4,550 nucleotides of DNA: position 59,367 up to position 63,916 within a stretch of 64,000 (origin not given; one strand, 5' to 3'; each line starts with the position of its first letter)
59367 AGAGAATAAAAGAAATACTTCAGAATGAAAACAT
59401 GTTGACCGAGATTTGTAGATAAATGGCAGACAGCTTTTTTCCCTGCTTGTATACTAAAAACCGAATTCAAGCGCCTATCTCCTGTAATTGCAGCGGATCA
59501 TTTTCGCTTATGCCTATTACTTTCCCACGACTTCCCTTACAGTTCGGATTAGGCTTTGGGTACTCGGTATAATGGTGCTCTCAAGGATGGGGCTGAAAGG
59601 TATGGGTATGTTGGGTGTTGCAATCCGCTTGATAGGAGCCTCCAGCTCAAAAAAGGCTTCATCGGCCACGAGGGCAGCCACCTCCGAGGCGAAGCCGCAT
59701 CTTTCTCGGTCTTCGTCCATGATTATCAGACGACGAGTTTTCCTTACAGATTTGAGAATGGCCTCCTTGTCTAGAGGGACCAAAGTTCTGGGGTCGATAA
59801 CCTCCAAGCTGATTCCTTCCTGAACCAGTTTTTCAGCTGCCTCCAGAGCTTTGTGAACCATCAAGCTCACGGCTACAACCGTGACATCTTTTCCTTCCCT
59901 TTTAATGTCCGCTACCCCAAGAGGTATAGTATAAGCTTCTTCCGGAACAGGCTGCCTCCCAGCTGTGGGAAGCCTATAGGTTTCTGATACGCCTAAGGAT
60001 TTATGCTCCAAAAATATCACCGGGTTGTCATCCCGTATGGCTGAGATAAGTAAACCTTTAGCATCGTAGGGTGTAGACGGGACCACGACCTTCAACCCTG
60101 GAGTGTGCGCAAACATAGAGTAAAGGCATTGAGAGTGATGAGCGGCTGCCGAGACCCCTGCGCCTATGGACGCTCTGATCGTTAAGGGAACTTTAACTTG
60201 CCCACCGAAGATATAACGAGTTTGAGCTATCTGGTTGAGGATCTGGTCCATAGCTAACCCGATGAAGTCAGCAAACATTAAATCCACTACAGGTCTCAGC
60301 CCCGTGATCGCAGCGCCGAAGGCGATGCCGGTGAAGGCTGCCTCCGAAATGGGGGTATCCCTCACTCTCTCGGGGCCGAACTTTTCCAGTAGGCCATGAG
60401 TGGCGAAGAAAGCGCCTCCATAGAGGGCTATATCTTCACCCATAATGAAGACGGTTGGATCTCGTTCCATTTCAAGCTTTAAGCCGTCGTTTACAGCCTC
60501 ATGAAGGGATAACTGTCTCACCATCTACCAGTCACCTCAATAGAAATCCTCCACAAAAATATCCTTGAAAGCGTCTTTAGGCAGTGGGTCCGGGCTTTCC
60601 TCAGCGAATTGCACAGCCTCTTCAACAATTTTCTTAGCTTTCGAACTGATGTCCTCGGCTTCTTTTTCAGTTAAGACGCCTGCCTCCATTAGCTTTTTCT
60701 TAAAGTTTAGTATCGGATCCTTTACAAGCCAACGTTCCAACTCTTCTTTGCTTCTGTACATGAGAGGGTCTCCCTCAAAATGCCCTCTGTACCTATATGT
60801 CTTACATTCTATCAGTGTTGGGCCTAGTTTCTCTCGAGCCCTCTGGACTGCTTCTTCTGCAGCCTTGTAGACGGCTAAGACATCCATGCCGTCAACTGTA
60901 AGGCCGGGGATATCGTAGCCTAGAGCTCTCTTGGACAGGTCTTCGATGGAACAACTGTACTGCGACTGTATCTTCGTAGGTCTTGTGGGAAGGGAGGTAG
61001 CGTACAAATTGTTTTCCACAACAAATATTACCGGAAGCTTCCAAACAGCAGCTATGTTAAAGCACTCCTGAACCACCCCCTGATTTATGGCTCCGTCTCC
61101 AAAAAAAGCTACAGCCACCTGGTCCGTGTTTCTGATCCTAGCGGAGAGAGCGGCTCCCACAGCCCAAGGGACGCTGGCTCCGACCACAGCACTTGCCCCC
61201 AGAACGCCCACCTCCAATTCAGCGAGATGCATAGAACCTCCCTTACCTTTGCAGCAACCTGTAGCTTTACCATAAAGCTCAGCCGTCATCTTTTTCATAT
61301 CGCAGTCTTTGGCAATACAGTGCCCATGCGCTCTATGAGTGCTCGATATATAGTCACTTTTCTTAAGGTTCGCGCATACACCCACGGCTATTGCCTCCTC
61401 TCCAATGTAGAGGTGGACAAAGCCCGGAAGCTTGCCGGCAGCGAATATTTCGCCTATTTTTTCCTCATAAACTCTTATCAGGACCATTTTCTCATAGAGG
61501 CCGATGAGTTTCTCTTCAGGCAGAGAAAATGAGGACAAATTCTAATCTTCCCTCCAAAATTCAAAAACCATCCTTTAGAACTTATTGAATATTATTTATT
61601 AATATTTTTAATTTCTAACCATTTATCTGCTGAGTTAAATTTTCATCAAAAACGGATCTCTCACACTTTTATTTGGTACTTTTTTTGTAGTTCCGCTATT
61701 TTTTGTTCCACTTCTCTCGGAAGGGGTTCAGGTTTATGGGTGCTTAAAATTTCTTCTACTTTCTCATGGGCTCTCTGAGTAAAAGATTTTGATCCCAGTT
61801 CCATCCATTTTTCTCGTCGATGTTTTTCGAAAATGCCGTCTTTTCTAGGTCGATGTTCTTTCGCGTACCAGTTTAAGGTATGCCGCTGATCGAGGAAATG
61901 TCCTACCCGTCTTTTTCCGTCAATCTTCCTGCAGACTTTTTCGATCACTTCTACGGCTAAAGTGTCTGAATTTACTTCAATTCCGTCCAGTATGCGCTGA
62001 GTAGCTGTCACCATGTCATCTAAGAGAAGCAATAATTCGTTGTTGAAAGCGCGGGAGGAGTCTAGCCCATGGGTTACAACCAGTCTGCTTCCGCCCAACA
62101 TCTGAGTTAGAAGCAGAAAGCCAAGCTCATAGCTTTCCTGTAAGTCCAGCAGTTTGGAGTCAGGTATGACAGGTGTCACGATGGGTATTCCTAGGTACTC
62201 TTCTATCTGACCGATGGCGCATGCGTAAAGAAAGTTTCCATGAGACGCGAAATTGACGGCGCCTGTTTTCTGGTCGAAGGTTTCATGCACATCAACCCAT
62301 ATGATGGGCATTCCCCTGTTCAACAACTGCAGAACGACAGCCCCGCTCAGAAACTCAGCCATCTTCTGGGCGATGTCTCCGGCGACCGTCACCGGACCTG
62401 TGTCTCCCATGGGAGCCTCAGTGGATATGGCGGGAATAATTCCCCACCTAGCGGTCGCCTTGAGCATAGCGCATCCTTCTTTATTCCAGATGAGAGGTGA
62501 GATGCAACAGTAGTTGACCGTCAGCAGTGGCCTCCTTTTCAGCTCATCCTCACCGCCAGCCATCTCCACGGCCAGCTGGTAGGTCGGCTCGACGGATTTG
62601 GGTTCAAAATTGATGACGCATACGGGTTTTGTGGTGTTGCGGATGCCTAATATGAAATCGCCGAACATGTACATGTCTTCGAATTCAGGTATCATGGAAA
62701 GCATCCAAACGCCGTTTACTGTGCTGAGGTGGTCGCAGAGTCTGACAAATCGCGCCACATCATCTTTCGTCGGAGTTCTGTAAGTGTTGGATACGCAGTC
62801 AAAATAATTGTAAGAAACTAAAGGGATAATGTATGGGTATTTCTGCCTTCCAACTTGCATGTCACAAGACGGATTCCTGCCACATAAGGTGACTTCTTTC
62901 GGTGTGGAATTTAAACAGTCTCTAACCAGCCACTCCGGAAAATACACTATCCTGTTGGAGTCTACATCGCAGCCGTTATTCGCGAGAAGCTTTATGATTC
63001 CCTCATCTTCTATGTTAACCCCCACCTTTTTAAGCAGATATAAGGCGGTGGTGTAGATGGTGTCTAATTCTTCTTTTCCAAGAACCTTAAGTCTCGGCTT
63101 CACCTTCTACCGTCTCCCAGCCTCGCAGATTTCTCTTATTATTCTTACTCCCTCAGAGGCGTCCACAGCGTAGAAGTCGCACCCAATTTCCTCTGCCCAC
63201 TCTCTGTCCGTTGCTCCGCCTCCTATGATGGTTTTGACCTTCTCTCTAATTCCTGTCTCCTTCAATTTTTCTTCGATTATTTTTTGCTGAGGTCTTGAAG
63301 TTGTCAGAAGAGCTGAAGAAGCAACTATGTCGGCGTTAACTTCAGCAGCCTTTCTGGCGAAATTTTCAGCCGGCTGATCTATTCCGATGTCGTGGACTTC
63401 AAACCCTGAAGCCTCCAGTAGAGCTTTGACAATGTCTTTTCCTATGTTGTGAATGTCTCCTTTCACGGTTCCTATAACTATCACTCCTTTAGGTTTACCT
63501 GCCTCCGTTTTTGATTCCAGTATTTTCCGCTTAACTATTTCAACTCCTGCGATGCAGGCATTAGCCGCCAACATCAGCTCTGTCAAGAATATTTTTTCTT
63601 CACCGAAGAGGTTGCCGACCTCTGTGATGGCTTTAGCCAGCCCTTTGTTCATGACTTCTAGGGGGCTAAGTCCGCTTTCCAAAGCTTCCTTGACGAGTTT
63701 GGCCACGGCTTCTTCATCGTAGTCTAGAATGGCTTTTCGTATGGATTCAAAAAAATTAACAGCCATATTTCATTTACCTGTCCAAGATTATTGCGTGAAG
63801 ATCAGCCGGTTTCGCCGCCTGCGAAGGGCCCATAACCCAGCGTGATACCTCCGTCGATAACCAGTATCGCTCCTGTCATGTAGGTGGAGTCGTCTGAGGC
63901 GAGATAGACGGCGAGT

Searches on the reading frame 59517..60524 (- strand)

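Call 6: search_protein_families(library=pfam, proteins=[window:59517-60524:-])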
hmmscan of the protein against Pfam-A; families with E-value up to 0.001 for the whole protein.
window:59517-60524:- (335 aa): 2 families
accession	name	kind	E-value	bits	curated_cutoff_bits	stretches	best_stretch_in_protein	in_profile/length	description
PF02779.29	Transket_pyr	-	2.2e-46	158.1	27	1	5-177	3-171/174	Transketolase, pyrimidine binding domain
PF02780.25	Transketolase_C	-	5.6e-40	136.5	25.9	1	203-323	1-122/124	Transketolase, C-terminal domain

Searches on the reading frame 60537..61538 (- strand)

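Call 6: search_protein_families(library=pfam, proteins=[window:60537-61538:-])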
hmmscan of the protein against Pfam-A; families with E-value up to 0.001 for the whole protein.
window:60537-61538:- (333 aa): 4 families
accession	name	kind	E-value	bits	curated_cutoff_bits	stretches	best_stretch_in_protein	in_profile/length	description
PF00676.26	E1_dh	-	1.2e-91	307.2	22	1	16-320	1-299/300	Dehydrogenase E1 component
PF02775.26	TPP_enzyme_C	-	1.9e-09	37.9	21.9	1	117-245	28-151/151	Thiamine pyrophosphate enzyme, C-terminal TPP binding domain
PF13292.11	DXP_synthase_N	-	1.4e-05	25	21.2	1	119-181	113-175/274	1-deoxy-D-xylulose-5-phosphate synthase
PF00456.26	Transketolase_N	-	0.00044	19.8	22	1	137-247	142-243/334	Transketolase, thiamine diphosphate binding domain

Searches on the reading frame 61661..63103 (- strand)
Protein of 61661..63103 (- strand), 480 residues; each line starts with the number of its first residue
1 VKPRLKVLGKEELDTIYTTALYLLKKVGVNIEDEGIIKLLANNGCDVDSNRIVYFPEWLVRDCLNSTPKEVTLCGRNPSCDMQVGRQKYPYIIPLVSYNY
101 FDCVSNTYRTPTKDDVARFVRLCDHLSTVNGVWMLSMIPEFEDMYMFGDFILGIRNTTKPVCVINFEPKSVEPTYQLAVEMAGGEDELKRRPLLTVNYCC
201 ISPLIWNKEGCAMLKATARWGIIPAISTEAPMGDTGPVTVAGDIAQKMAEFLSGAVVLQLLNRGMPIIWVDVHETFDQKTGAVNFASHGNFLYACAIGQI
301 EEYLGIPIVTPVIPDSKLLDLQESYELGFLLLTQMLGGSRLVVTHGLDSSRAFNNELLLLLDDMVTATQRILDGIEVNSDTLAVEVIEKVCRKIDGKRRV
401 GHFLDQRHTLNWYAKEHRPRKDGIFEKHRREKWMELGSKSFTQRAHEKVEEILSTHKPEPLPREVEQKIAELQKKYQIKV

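Call 6: search_protein_families(library=pfam, proteins=[window:61661-63103:-])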
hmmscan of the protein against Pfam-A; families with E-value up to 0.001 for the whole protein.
window:61661-63103:- (480 aa): 1 family
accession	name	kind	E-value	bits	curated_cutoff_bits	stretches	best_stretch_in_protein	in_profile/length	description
PF06253.16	MTTB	-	2.9e-63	214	25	1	3-472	29-491/500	Trimethylamine methyltransferase (MTTB)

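Call 10: search_protein_families(library=ncbifam, proteins=[window:61661-63103:-], max_evalue=0.00001)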
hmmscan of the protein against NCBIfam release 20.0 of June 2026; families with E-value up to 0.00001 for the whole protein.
window:61661-63103:- (480 aa): 1 family
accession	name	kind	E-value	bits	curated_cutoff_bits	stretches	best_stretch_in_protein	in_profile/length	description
TIGR02369.2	trimeth_pyl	equivalog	2.3e-90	303.4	525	1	4-472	2-464/469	[trimethylamine--corrinoid protein] Co-methyltransferase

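Call 18: search_solved_structures(query=window:61661-63103:-, max_evalue=0.00001)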
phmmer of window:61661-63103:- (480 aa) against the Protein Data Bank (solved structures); distinct sequences matched with E-value up to 0.00001: 5.
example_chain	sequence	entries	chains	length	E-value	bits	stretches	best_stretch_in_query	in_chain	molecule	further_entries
7xcl_A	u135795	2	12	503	1.8e-38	135.5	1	7-467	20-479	Trimethylamine methyltransferase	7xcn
7xcm_A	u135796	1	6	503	3e-38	134.8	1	7-467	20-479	Trimethylamine methyltransferase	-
9yce_A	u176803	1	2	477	4e-37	131.1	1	1-470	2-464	Glycine betaine methyltransferase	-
2qne_A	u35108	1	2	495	6.9e-37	130.3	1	3-470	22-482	Putative methyltransferase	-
4yyc_A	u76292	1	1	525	3.2e-29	105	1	6-470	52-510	Putative trimethylamine methyltransferase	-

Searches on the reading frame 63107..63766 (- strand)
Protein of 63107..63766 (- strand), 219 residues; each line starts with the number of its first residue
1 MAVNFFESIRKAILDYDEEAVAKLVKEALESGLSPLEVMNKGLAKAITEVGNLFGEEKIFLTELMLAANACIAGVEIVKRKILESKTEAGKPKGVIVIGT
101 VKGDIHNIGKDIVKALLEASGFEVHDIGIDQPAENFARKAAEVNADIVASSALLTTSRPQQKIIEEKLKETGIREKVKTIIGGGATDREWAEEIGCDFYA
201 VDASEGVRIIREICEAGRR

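Call 6: search_protein_families(library=pfam, proteins=[window:63107-63766:-])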
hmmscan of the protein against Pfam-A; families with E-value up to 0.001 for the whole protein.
window:63107-63766:- (219 aa): 2 families
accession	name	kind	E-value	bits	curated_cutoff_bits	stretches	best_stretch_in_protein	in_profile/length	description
PF02310.24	B12-binding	-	3.7e-24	85.3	32.1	1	95-202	2-111/121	B12 binding domain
PF02607.22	B12-binding_2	-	9.9e-20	71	23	1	7-79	3-74/74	B12 binding domain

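Call 10: search_protein_families(library=ncbifam, proteins=[window:63107-63766:-], max_evalue=0.00001)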
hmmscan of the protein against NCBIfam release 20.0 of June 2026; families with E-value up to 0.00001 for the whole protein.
window:63107-63766:- (219 aa): 14 families
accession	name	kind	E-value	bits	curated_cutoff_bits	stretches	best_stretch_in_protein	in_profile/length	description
TIGR02370.1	pyl_corrinoid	subfamily_domain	7.7e-62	208.2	215.3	1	9-205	2-196/197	methyltransferase cognate corrinoid protein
NF047995.1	corrinoid_MtgC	exception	5.1e-60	202.6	310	1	4-211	3-210/215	glycine betaine-specific corrinoid protein MtgC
NF041607.1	dimeth_corrin_MtbC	equivalog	1.3e-56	191.4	350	1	11-212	3-201/203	dimethylamine corrinoid protein MtbC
NF047996.1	corrin_MtgC_2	exception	6.7e-45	153.2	370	1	7-214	6-210/212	glycine betaine-specific corrinoid protein MtgC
NF040669.1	MtaC2_Meth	equivalog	1.3e-38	132.8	450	1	6-215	43-247/267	methanol--corrinoid protein MtaC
TIGR02082.1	metH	equivalog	3e-37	127.8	1010.85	1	5-216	646-860/1182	methionine synthase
NF040655.1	MtaC_Meth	equivalog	1e-35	123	420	1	7-215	37-239/253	methanol--corrinoid protein MtaC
NF007024.0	PRK09490.1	equivalog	6.6e-28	97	1497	1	15-212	671-874/1234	methionine synthase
NF002612.0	PRK02261.1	equivalog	5.6e-15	55.1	110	1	95-184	5-93/148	methylaspartate mutase subunit S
TIGR01501.1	MthylAspMutase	equivalog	4.2e-12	46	135.8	1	95-183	3-90/134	methylaspartate mutase subunit S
NF040743.1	ornith_mutase_E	equivalog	1.6e-08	33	800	1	94-213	596-722/730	D-ornithine 4,5-aminomutase subunit OraE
NF052513.1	TransRegCarH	equivalog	2.6e-08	33.5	400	1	7-198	85-263/274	HTH-type transcriptional repressor CarH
NF052385.1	Lys_5_6_beta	equivalog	1.3e-06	28.3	280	1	104-197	112-217/241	lysine 5,6-aminomutase subunit beta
TIGR00640.1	acid_CoA_mut_C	subfamily_domain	6.9e-06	26.1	57.45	0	96-184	5-92/132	methylmalonyl-CoA mutase C-terminal domain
